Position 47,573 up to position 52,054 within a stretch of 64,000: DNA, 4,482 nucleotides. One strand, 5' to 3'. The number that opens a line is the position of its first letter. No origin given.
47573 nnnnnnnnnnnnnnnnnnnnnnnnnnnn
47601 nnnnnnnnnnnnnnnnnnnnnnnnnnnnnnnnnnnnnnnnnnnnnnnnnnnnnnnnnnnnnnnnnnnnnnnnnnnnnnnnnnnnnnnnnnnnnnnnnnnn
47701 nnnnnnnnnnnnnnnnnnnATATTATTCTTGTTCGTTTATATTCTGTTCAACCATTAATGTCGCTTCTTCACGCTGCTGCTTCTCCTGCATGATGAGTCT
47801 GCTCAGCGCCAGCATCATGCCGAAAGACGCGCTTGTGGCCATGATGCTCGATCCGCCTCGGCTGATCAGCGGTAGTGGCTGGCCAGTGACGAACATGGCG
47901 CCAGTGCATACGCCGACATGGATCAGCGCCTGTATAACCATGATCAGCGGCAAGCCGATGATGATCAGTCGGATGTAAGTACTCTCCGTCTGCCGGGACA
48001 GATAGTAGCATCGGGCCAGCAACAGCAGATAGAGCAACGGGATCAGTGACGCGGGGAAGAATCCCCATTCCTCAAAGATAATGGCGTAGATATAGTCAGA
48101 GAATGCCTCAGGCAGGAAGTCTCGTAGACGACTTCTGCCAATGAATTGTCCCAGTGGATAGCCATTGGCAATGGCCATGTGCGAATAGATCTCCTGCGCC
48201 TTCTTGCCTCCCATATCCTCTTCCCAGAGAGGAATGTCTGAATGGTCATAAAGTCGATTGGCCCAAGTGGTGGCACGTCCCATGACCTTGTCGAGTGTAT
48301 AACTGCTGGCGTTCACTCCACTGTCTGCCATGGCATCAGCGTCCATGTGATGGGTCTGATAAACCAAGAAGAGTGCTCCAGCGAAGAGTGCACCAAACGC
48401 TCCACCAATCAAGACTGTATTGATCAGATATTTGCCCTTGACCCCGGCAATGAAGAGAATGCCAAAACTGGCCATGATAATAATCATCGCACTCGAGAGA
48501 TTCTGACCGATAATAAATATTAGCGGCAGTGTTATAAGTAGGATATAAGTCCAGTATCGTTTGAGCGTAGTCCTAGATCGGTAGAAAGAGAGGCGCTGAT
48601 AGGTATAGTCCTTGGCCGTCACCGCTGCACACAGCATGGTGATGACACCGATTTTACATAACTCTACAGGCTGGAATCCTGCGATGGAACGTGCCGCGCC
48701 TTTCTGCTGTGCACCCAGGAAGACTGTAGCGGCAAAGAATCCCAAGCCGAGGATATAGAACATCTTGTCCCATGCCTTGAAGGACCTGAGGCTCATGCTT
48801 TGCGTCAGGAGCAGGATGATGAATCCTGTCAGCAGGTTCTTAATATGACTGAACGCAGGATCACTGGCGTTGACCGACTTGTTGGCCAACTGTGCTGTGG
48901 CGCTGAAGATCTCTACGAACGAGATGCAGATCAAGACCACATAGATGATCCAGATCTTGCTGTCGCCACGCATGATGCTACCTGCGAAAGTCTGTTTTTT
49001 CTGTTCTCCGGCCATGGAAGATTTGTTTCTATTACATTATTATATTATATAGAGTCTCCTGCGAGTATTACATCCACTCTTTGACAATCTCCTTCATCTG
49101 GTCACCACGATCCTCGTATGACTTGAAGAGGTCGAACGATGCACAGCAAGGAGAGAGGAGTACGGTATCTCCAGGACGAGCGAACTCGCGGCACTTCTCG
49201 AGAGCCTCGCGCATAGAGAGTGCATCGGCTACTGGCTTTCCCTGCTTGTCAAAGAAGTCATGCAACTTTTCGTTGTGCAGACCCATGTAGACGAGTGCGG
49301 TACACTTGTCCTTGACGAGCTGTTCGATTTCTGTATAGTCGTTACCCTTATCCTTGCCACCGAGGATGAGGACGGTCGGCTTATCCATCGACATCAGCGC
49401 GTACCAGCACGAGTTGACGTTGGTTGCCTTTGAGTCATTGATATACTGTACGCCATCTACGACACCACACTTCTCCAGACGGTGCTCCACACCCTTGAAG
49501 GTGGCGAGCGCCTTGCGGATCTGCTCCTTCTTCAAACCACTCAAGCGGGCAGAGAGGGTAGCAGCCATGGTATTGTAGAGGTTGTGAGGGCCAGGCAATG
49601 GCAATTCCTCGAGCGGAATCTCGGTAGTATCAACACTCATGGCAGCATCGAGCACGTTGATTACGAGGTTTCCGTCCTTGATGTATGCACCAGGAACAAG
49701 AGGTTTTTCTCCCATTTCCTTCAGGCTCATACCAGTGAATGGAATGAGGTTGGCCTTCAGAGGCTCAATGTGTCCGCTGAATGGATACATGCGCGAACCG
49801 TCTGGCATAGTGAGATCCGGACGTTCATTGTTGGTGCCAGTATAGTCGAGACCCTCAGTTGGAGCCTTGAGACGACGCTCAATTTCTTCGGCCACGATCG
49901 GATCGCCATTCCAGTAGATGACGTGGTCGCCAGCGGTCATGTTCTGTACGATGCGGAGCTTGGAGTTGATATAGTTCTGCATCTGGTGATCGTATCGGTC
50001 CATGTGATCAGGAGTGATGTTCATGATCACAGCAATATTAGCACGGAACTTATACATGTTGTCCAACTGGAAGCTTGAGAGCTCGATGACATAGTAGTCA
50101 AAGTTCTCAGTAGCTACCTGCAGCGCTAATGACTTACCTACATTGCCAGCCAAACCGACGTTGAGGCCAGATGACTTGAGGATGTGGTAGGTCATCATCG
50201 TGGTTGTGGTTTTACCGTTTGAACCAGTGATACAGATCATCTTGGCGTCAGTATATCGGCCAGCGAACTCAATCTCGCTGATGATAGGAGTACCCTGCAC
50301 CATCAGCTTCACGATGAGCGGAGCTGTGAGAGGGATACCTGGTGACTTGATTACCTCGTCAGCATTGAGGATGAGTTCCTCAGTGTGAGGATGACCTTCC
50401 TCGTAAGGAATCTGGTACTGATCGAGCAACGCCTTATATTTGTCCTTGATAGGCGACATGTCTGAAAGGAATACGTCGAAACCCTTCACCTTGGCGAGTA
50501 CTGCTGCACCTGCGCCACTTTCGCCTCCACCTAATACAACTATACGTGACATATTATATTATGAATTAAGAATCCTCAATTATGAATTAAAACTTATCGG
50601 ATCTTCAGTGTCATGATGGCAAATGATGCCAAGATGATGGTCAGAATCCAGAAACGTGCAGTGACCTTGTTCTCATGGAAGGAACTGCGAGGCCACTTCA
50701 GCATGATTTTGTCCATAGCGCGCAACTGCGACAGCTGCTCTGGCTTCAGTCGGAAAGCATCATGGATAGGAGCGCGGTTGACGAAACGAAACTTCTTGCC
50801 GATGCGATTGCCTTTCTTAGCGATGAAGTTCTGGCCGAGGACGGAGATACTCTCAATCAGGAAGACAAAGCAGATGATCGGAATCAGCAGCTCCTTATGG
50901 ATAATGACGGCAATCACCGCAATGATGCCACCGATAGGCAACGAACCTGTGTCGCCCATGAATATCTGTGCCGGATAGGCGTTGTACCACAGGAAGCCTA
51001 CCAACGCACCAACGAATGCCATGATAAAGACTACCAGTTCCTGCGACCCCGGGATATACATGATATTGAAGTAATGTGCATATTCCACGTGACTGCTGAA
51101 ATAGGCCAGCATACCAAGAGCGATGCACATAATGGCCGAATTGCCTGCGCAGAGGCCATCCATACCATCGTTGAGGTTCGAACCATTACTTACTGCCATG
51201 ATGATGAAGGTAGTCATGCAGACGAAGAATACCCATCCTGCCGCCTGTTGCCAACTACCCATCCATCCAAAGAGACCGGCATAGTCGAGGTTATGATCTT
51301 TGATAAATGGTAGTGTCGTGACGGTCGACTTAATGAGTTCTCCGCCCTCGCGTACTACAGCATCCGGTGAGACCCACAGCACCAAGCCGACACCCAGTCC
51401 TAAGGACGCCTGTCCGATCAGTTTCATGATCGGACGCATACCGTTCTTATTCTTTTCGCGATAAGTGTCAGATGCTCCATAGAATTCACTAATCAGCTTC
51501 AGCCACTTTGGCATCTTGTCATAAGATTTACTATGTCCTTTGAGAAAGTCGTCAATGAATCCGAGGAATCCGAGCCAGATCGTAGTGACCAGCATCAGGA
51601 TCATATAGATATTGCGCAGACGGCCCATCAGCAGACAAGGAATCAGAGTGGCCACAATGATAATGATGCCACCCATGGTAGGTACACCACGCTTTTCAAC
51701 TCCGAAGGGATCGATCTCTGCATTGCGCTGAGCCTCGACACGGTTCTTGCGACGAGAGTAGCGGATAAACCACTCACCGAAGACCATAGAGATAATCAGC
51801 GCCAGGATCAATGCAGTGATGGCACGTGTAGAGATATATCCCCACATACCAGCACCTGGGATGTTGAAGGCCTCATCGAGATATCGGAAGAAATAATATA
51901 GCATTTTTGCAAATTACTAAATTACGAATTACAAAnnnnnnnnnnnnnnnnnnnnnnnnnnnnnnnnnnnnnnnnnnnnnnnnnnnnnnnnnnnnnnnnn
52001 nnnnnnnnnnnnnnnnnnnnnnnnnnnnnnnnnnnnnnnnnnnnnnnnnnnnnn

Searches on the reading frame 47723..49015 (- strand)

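Call 17: search_protein_families(library=pfam, proteins=[window:47723-49015:-], max_evalue=0.0001)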
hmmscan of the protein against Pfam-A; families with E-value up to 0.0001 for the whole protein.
window:47723-49015:- (430 aa): 1 family
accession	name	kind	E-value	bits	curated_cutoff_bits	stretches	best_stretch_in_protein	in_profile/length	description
PF01098.24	FTSW_RODA_SPOVE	-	1.1e-44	153.4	26.4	1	21-406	4-352/356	Cell cycle protein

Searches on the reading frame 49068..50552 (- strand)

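Call 17: search_protein_families(library=pfam, proteins=[window:49068-50552:-], max_evalue=0.0001)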
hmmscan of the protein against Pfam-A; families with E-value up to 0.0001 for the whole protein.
window:49068-50552:- (494 aa): 4 families
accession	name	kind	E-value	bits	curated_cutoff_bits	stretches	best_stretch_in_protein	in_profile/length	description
PF08245.18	Mur_ligase_M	-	1e-31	110.9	24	1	108-233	1-141/200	Mur ligase middle domain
PF02875.26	Mur_ligase_C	-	2.4e-11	45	28.4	1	357-469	1-126/127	Mur ligase, glutamate ligase domain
PF21377.3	MurD_N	-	2.1e-08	34.5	24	1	6-73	4-70/76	MurD N-terminal domain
PF21799.2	MurD-like_N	-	8.9e-07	29.5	27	1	3-91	2-87/88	Mur ligase MurD-like, N-terminal domain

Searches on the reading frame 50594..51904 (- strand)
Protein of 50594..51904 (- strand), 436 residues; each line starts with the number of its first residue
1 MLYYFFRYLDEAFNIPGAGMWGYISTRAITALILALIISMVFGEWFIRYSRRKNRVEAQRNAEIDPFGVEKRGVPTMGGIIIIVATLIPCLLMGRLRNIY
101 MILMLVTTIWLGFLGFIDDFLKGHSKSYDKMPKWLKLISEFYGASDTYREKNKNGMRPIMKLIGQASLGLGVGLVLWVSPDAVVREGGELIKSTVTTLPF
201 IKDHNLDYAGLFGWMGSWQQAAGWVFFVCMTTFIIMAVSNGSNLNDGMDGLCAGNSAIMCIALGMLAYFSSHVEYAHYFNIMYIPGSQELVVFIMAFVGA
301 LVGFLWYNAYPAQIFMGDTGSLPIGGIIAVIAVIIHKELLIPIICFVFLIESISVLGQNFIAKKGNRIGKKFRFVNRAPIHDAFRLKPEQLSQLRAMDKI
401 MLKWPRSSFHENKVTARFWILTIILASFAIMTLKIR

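Call 54: search_protein_families(library=pfam, proteins=[window:50594-51904:-], max_evalue=0.001)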
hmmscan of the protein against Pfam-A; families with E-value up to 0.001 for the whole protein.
window:50594-51904:- (436 aa): 2 families
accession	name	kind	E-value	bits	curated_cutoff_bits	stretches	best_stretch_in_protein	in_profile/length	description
PF00953.26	Glycos_transf_4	-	1.8e-25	90.2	27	1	102-335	2-159/160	Glycosyl transferase family 4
PF10555.14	MraY_sig1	-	0.00086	19.1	20.1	0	71-83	1-13/13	Phospho-N-acetylmuramoyl-pentapeptide-transferase signature 1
